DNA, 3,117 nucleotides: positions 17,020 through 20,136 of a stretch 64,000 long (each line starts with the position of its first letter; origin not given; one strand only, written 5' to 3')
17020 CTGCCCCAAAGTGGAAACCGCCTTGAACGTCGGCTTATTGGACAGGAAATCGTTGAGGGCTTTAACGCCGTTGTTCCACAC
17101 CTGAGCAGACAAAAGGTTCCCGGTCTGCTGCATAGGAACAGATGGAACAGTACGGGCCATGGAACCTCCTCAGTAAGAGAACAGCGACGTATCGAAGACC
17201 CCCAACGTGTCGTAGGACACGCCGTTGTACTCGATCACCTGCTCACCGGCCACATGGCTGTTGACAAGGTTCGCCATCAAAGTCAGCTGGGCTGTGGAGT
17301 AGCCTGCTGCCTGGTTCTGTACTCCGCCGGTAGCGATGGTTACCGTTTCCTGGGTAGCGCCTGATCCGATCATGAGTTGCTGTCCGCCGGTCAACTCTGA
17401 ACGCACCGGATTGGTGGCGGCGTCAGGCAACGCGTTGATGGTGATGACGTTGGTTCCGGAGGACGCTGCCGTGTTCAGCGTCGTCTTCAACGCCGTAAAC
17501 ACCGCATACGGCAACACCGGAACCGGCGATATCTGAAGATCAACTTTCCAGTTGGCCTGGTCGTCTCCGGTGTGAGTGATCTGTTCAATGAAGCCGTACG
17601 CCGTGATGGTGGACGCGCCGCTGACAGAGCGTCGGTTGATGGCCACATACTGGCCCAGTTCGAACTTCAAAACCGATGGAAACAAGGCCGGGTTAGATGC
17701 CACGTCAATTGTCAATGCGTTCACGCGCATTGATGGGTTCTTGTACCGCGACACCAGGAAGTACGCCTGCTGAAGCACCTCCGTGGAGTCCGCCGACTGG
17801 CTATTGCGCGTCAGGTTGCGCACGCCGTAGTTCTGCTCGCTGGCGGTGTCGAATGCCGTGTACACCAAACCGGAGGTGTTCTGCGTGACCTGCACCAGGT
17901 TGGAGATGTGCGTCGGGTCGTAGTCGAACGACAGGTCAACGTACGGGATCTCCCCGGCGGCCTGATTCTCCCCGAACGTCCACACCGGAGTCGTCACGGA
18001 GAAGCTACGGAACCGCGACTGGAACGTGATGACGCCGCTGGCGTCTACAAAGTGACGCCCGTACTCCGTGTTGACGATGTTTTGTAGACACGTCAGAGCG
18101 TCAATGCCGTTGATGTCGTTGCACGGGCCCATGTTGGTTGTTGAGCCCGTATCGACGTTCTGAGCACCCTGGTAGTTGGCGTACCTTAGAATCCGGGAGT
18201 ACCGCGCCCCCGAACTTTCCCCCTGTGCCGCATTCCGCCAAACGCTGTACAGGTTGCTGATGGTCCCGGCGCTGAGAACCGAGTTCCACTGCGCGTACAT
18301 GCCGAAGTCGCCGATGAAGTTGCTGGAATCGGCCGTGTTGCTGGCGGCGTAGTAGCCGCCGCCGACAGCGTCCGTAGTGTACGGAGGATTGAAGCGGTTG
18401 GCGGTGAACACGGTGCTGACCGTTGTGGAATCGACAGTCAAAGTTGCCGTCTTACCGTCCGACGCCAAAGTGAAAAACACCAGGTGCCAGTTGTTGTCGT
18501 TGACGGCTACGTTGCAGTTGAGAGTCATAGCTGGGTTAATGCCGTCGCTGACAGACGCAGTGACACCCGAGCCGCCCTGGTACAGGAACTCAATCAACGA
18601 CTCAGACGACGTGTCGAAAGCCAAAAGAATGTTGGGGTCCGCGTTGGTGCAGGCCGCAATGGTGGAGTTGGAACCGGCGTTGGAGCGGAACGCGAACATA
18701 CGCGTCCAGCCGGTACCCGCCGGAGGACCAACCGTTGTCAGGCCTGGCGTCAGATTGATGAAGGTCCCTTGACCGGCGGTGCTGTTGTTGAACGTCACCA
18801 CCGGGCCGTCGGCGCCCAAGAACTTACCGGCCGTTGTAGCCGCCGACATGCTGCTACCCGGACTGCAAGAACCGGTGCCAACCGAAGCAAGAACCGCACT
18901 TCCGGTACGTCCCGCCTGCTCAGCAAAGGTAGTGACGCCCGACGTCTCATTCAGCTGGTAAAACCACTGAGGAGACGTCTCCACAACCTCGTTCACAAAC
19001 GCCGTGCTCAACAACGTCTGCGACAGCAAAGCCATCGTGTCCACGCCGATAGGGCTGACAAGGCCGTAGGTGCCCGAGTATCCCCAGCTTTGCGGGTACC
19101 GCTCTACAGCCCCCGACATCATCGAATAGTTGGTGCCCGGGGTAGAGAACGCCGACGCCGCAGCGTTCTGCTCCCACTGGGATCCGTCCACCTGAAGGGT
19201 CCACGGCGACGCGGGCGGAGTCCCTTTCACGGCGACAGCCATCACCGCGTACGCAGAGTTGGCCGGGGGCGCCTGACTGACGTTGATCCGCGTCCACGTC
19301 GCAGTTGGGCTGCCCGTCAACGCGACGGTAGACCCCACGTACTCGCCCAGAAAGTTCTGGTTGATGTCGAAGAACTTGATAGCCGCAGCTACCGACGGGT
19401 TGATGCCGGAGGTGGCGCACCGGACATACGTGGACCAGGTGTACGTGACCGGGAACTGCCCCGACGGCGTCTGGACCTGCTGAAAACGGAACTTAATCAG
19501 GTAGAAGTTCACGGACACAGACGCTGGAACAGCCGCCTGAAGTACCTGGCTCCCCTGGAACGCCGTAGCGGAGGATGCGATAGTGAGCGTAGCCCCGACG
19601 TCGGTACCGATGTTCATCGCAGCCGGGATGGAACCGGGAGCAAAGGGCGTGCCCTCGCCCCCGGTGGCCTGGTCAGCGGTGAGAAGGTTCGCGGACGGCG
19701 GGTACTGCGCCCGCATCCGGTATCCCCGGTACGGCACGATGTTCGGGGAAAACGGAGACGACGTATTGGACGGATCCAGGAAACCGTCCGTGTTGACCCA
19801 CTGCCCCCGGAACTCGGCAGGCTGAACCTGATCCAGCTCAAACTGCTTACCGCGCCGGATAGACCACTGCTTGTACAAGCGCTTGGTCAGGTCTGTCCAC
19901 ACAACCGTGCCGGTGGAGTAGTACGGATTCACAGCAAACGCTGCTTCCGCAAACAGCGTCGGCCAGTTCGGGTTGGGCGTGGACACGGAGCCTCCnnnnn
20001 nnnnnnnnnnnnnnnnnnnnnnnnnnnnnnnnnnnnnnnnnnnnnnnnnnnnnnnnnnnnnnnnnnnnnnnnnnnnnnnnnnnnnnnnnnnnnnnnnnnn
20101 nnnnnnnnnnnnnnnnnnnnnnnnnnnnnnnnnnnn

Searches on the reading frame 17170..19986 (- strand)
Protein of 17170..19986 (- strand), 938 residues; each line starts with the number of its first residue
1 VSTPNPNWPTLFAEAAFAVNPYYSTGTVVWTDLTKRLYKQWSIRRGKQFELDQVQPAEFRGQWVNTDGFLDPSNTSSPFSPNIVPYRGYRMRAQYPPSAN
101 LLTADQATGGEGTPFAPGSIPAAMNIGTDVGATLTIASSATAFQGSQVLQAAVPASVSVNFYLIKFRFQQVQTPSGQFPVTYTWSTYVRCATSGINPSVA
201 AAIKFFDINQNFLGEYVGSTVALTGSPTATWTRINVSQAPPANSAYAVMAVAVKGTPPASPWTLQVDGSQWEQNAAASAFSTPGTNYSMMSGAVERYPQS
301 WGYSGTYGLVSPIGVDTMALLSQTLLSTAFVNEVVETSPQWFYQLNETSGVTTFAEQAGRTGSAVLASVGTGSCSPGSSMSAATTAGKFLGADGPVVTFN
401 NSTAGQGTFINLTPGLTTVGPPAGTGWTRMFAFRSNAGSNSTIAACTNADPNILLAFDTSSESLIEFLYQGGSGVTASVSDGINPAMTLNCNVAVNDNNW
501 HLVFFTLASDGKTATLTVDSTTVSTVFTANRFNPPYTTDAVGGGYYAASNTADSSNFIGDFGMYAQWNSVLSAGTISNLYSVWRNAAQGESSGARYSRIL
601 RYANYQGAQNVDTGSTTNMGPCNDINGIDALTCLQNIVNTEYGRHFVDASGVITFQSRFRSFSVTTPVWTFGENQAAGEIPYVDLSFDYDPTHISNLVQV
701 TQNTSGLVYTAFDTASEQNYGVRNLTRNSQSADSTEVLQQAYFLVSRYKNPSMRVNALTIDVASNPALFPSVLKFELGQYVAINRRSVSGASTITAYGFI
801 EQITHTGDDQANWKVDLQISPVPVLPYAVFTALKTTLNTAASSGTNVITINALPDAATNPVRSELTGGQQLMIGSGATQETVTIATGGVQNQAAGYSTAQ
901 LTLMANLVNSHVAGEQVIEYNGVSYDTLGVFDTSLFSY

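Call 10: search_protein_families(library=phrogs, proteins=[window:17170-19986:-], max_evalue=0.001)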
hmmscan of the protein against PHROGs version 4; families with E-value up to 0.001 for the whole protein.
window:17170-19986:- (938 aa): 1 family
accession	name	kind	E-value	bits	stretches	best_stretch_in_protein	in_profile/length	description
phrog_5313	-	unknown function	9e-57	193.9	1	26-855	156-959/1052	-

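Call 11: search_protein_families(library=pfam, proteins=[window:17170-19986:-], max_evalue=0.001)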
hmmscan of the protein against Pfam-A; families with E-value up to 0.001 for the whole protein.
window:17170-19986:- (938 aa): 2 families
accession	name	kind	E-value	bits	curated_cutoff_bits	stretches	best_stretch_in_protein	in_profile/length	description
PF02210.31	Laminin_G_2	-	7.3e-05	23.7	22.9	1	460-557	17-114/126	Laminin G domain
PF13385.13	Laminin_G_3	-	0.00011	22.8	27.6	1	456-576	39-150/151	Concanavalin A-like lectin/glucanases superfamily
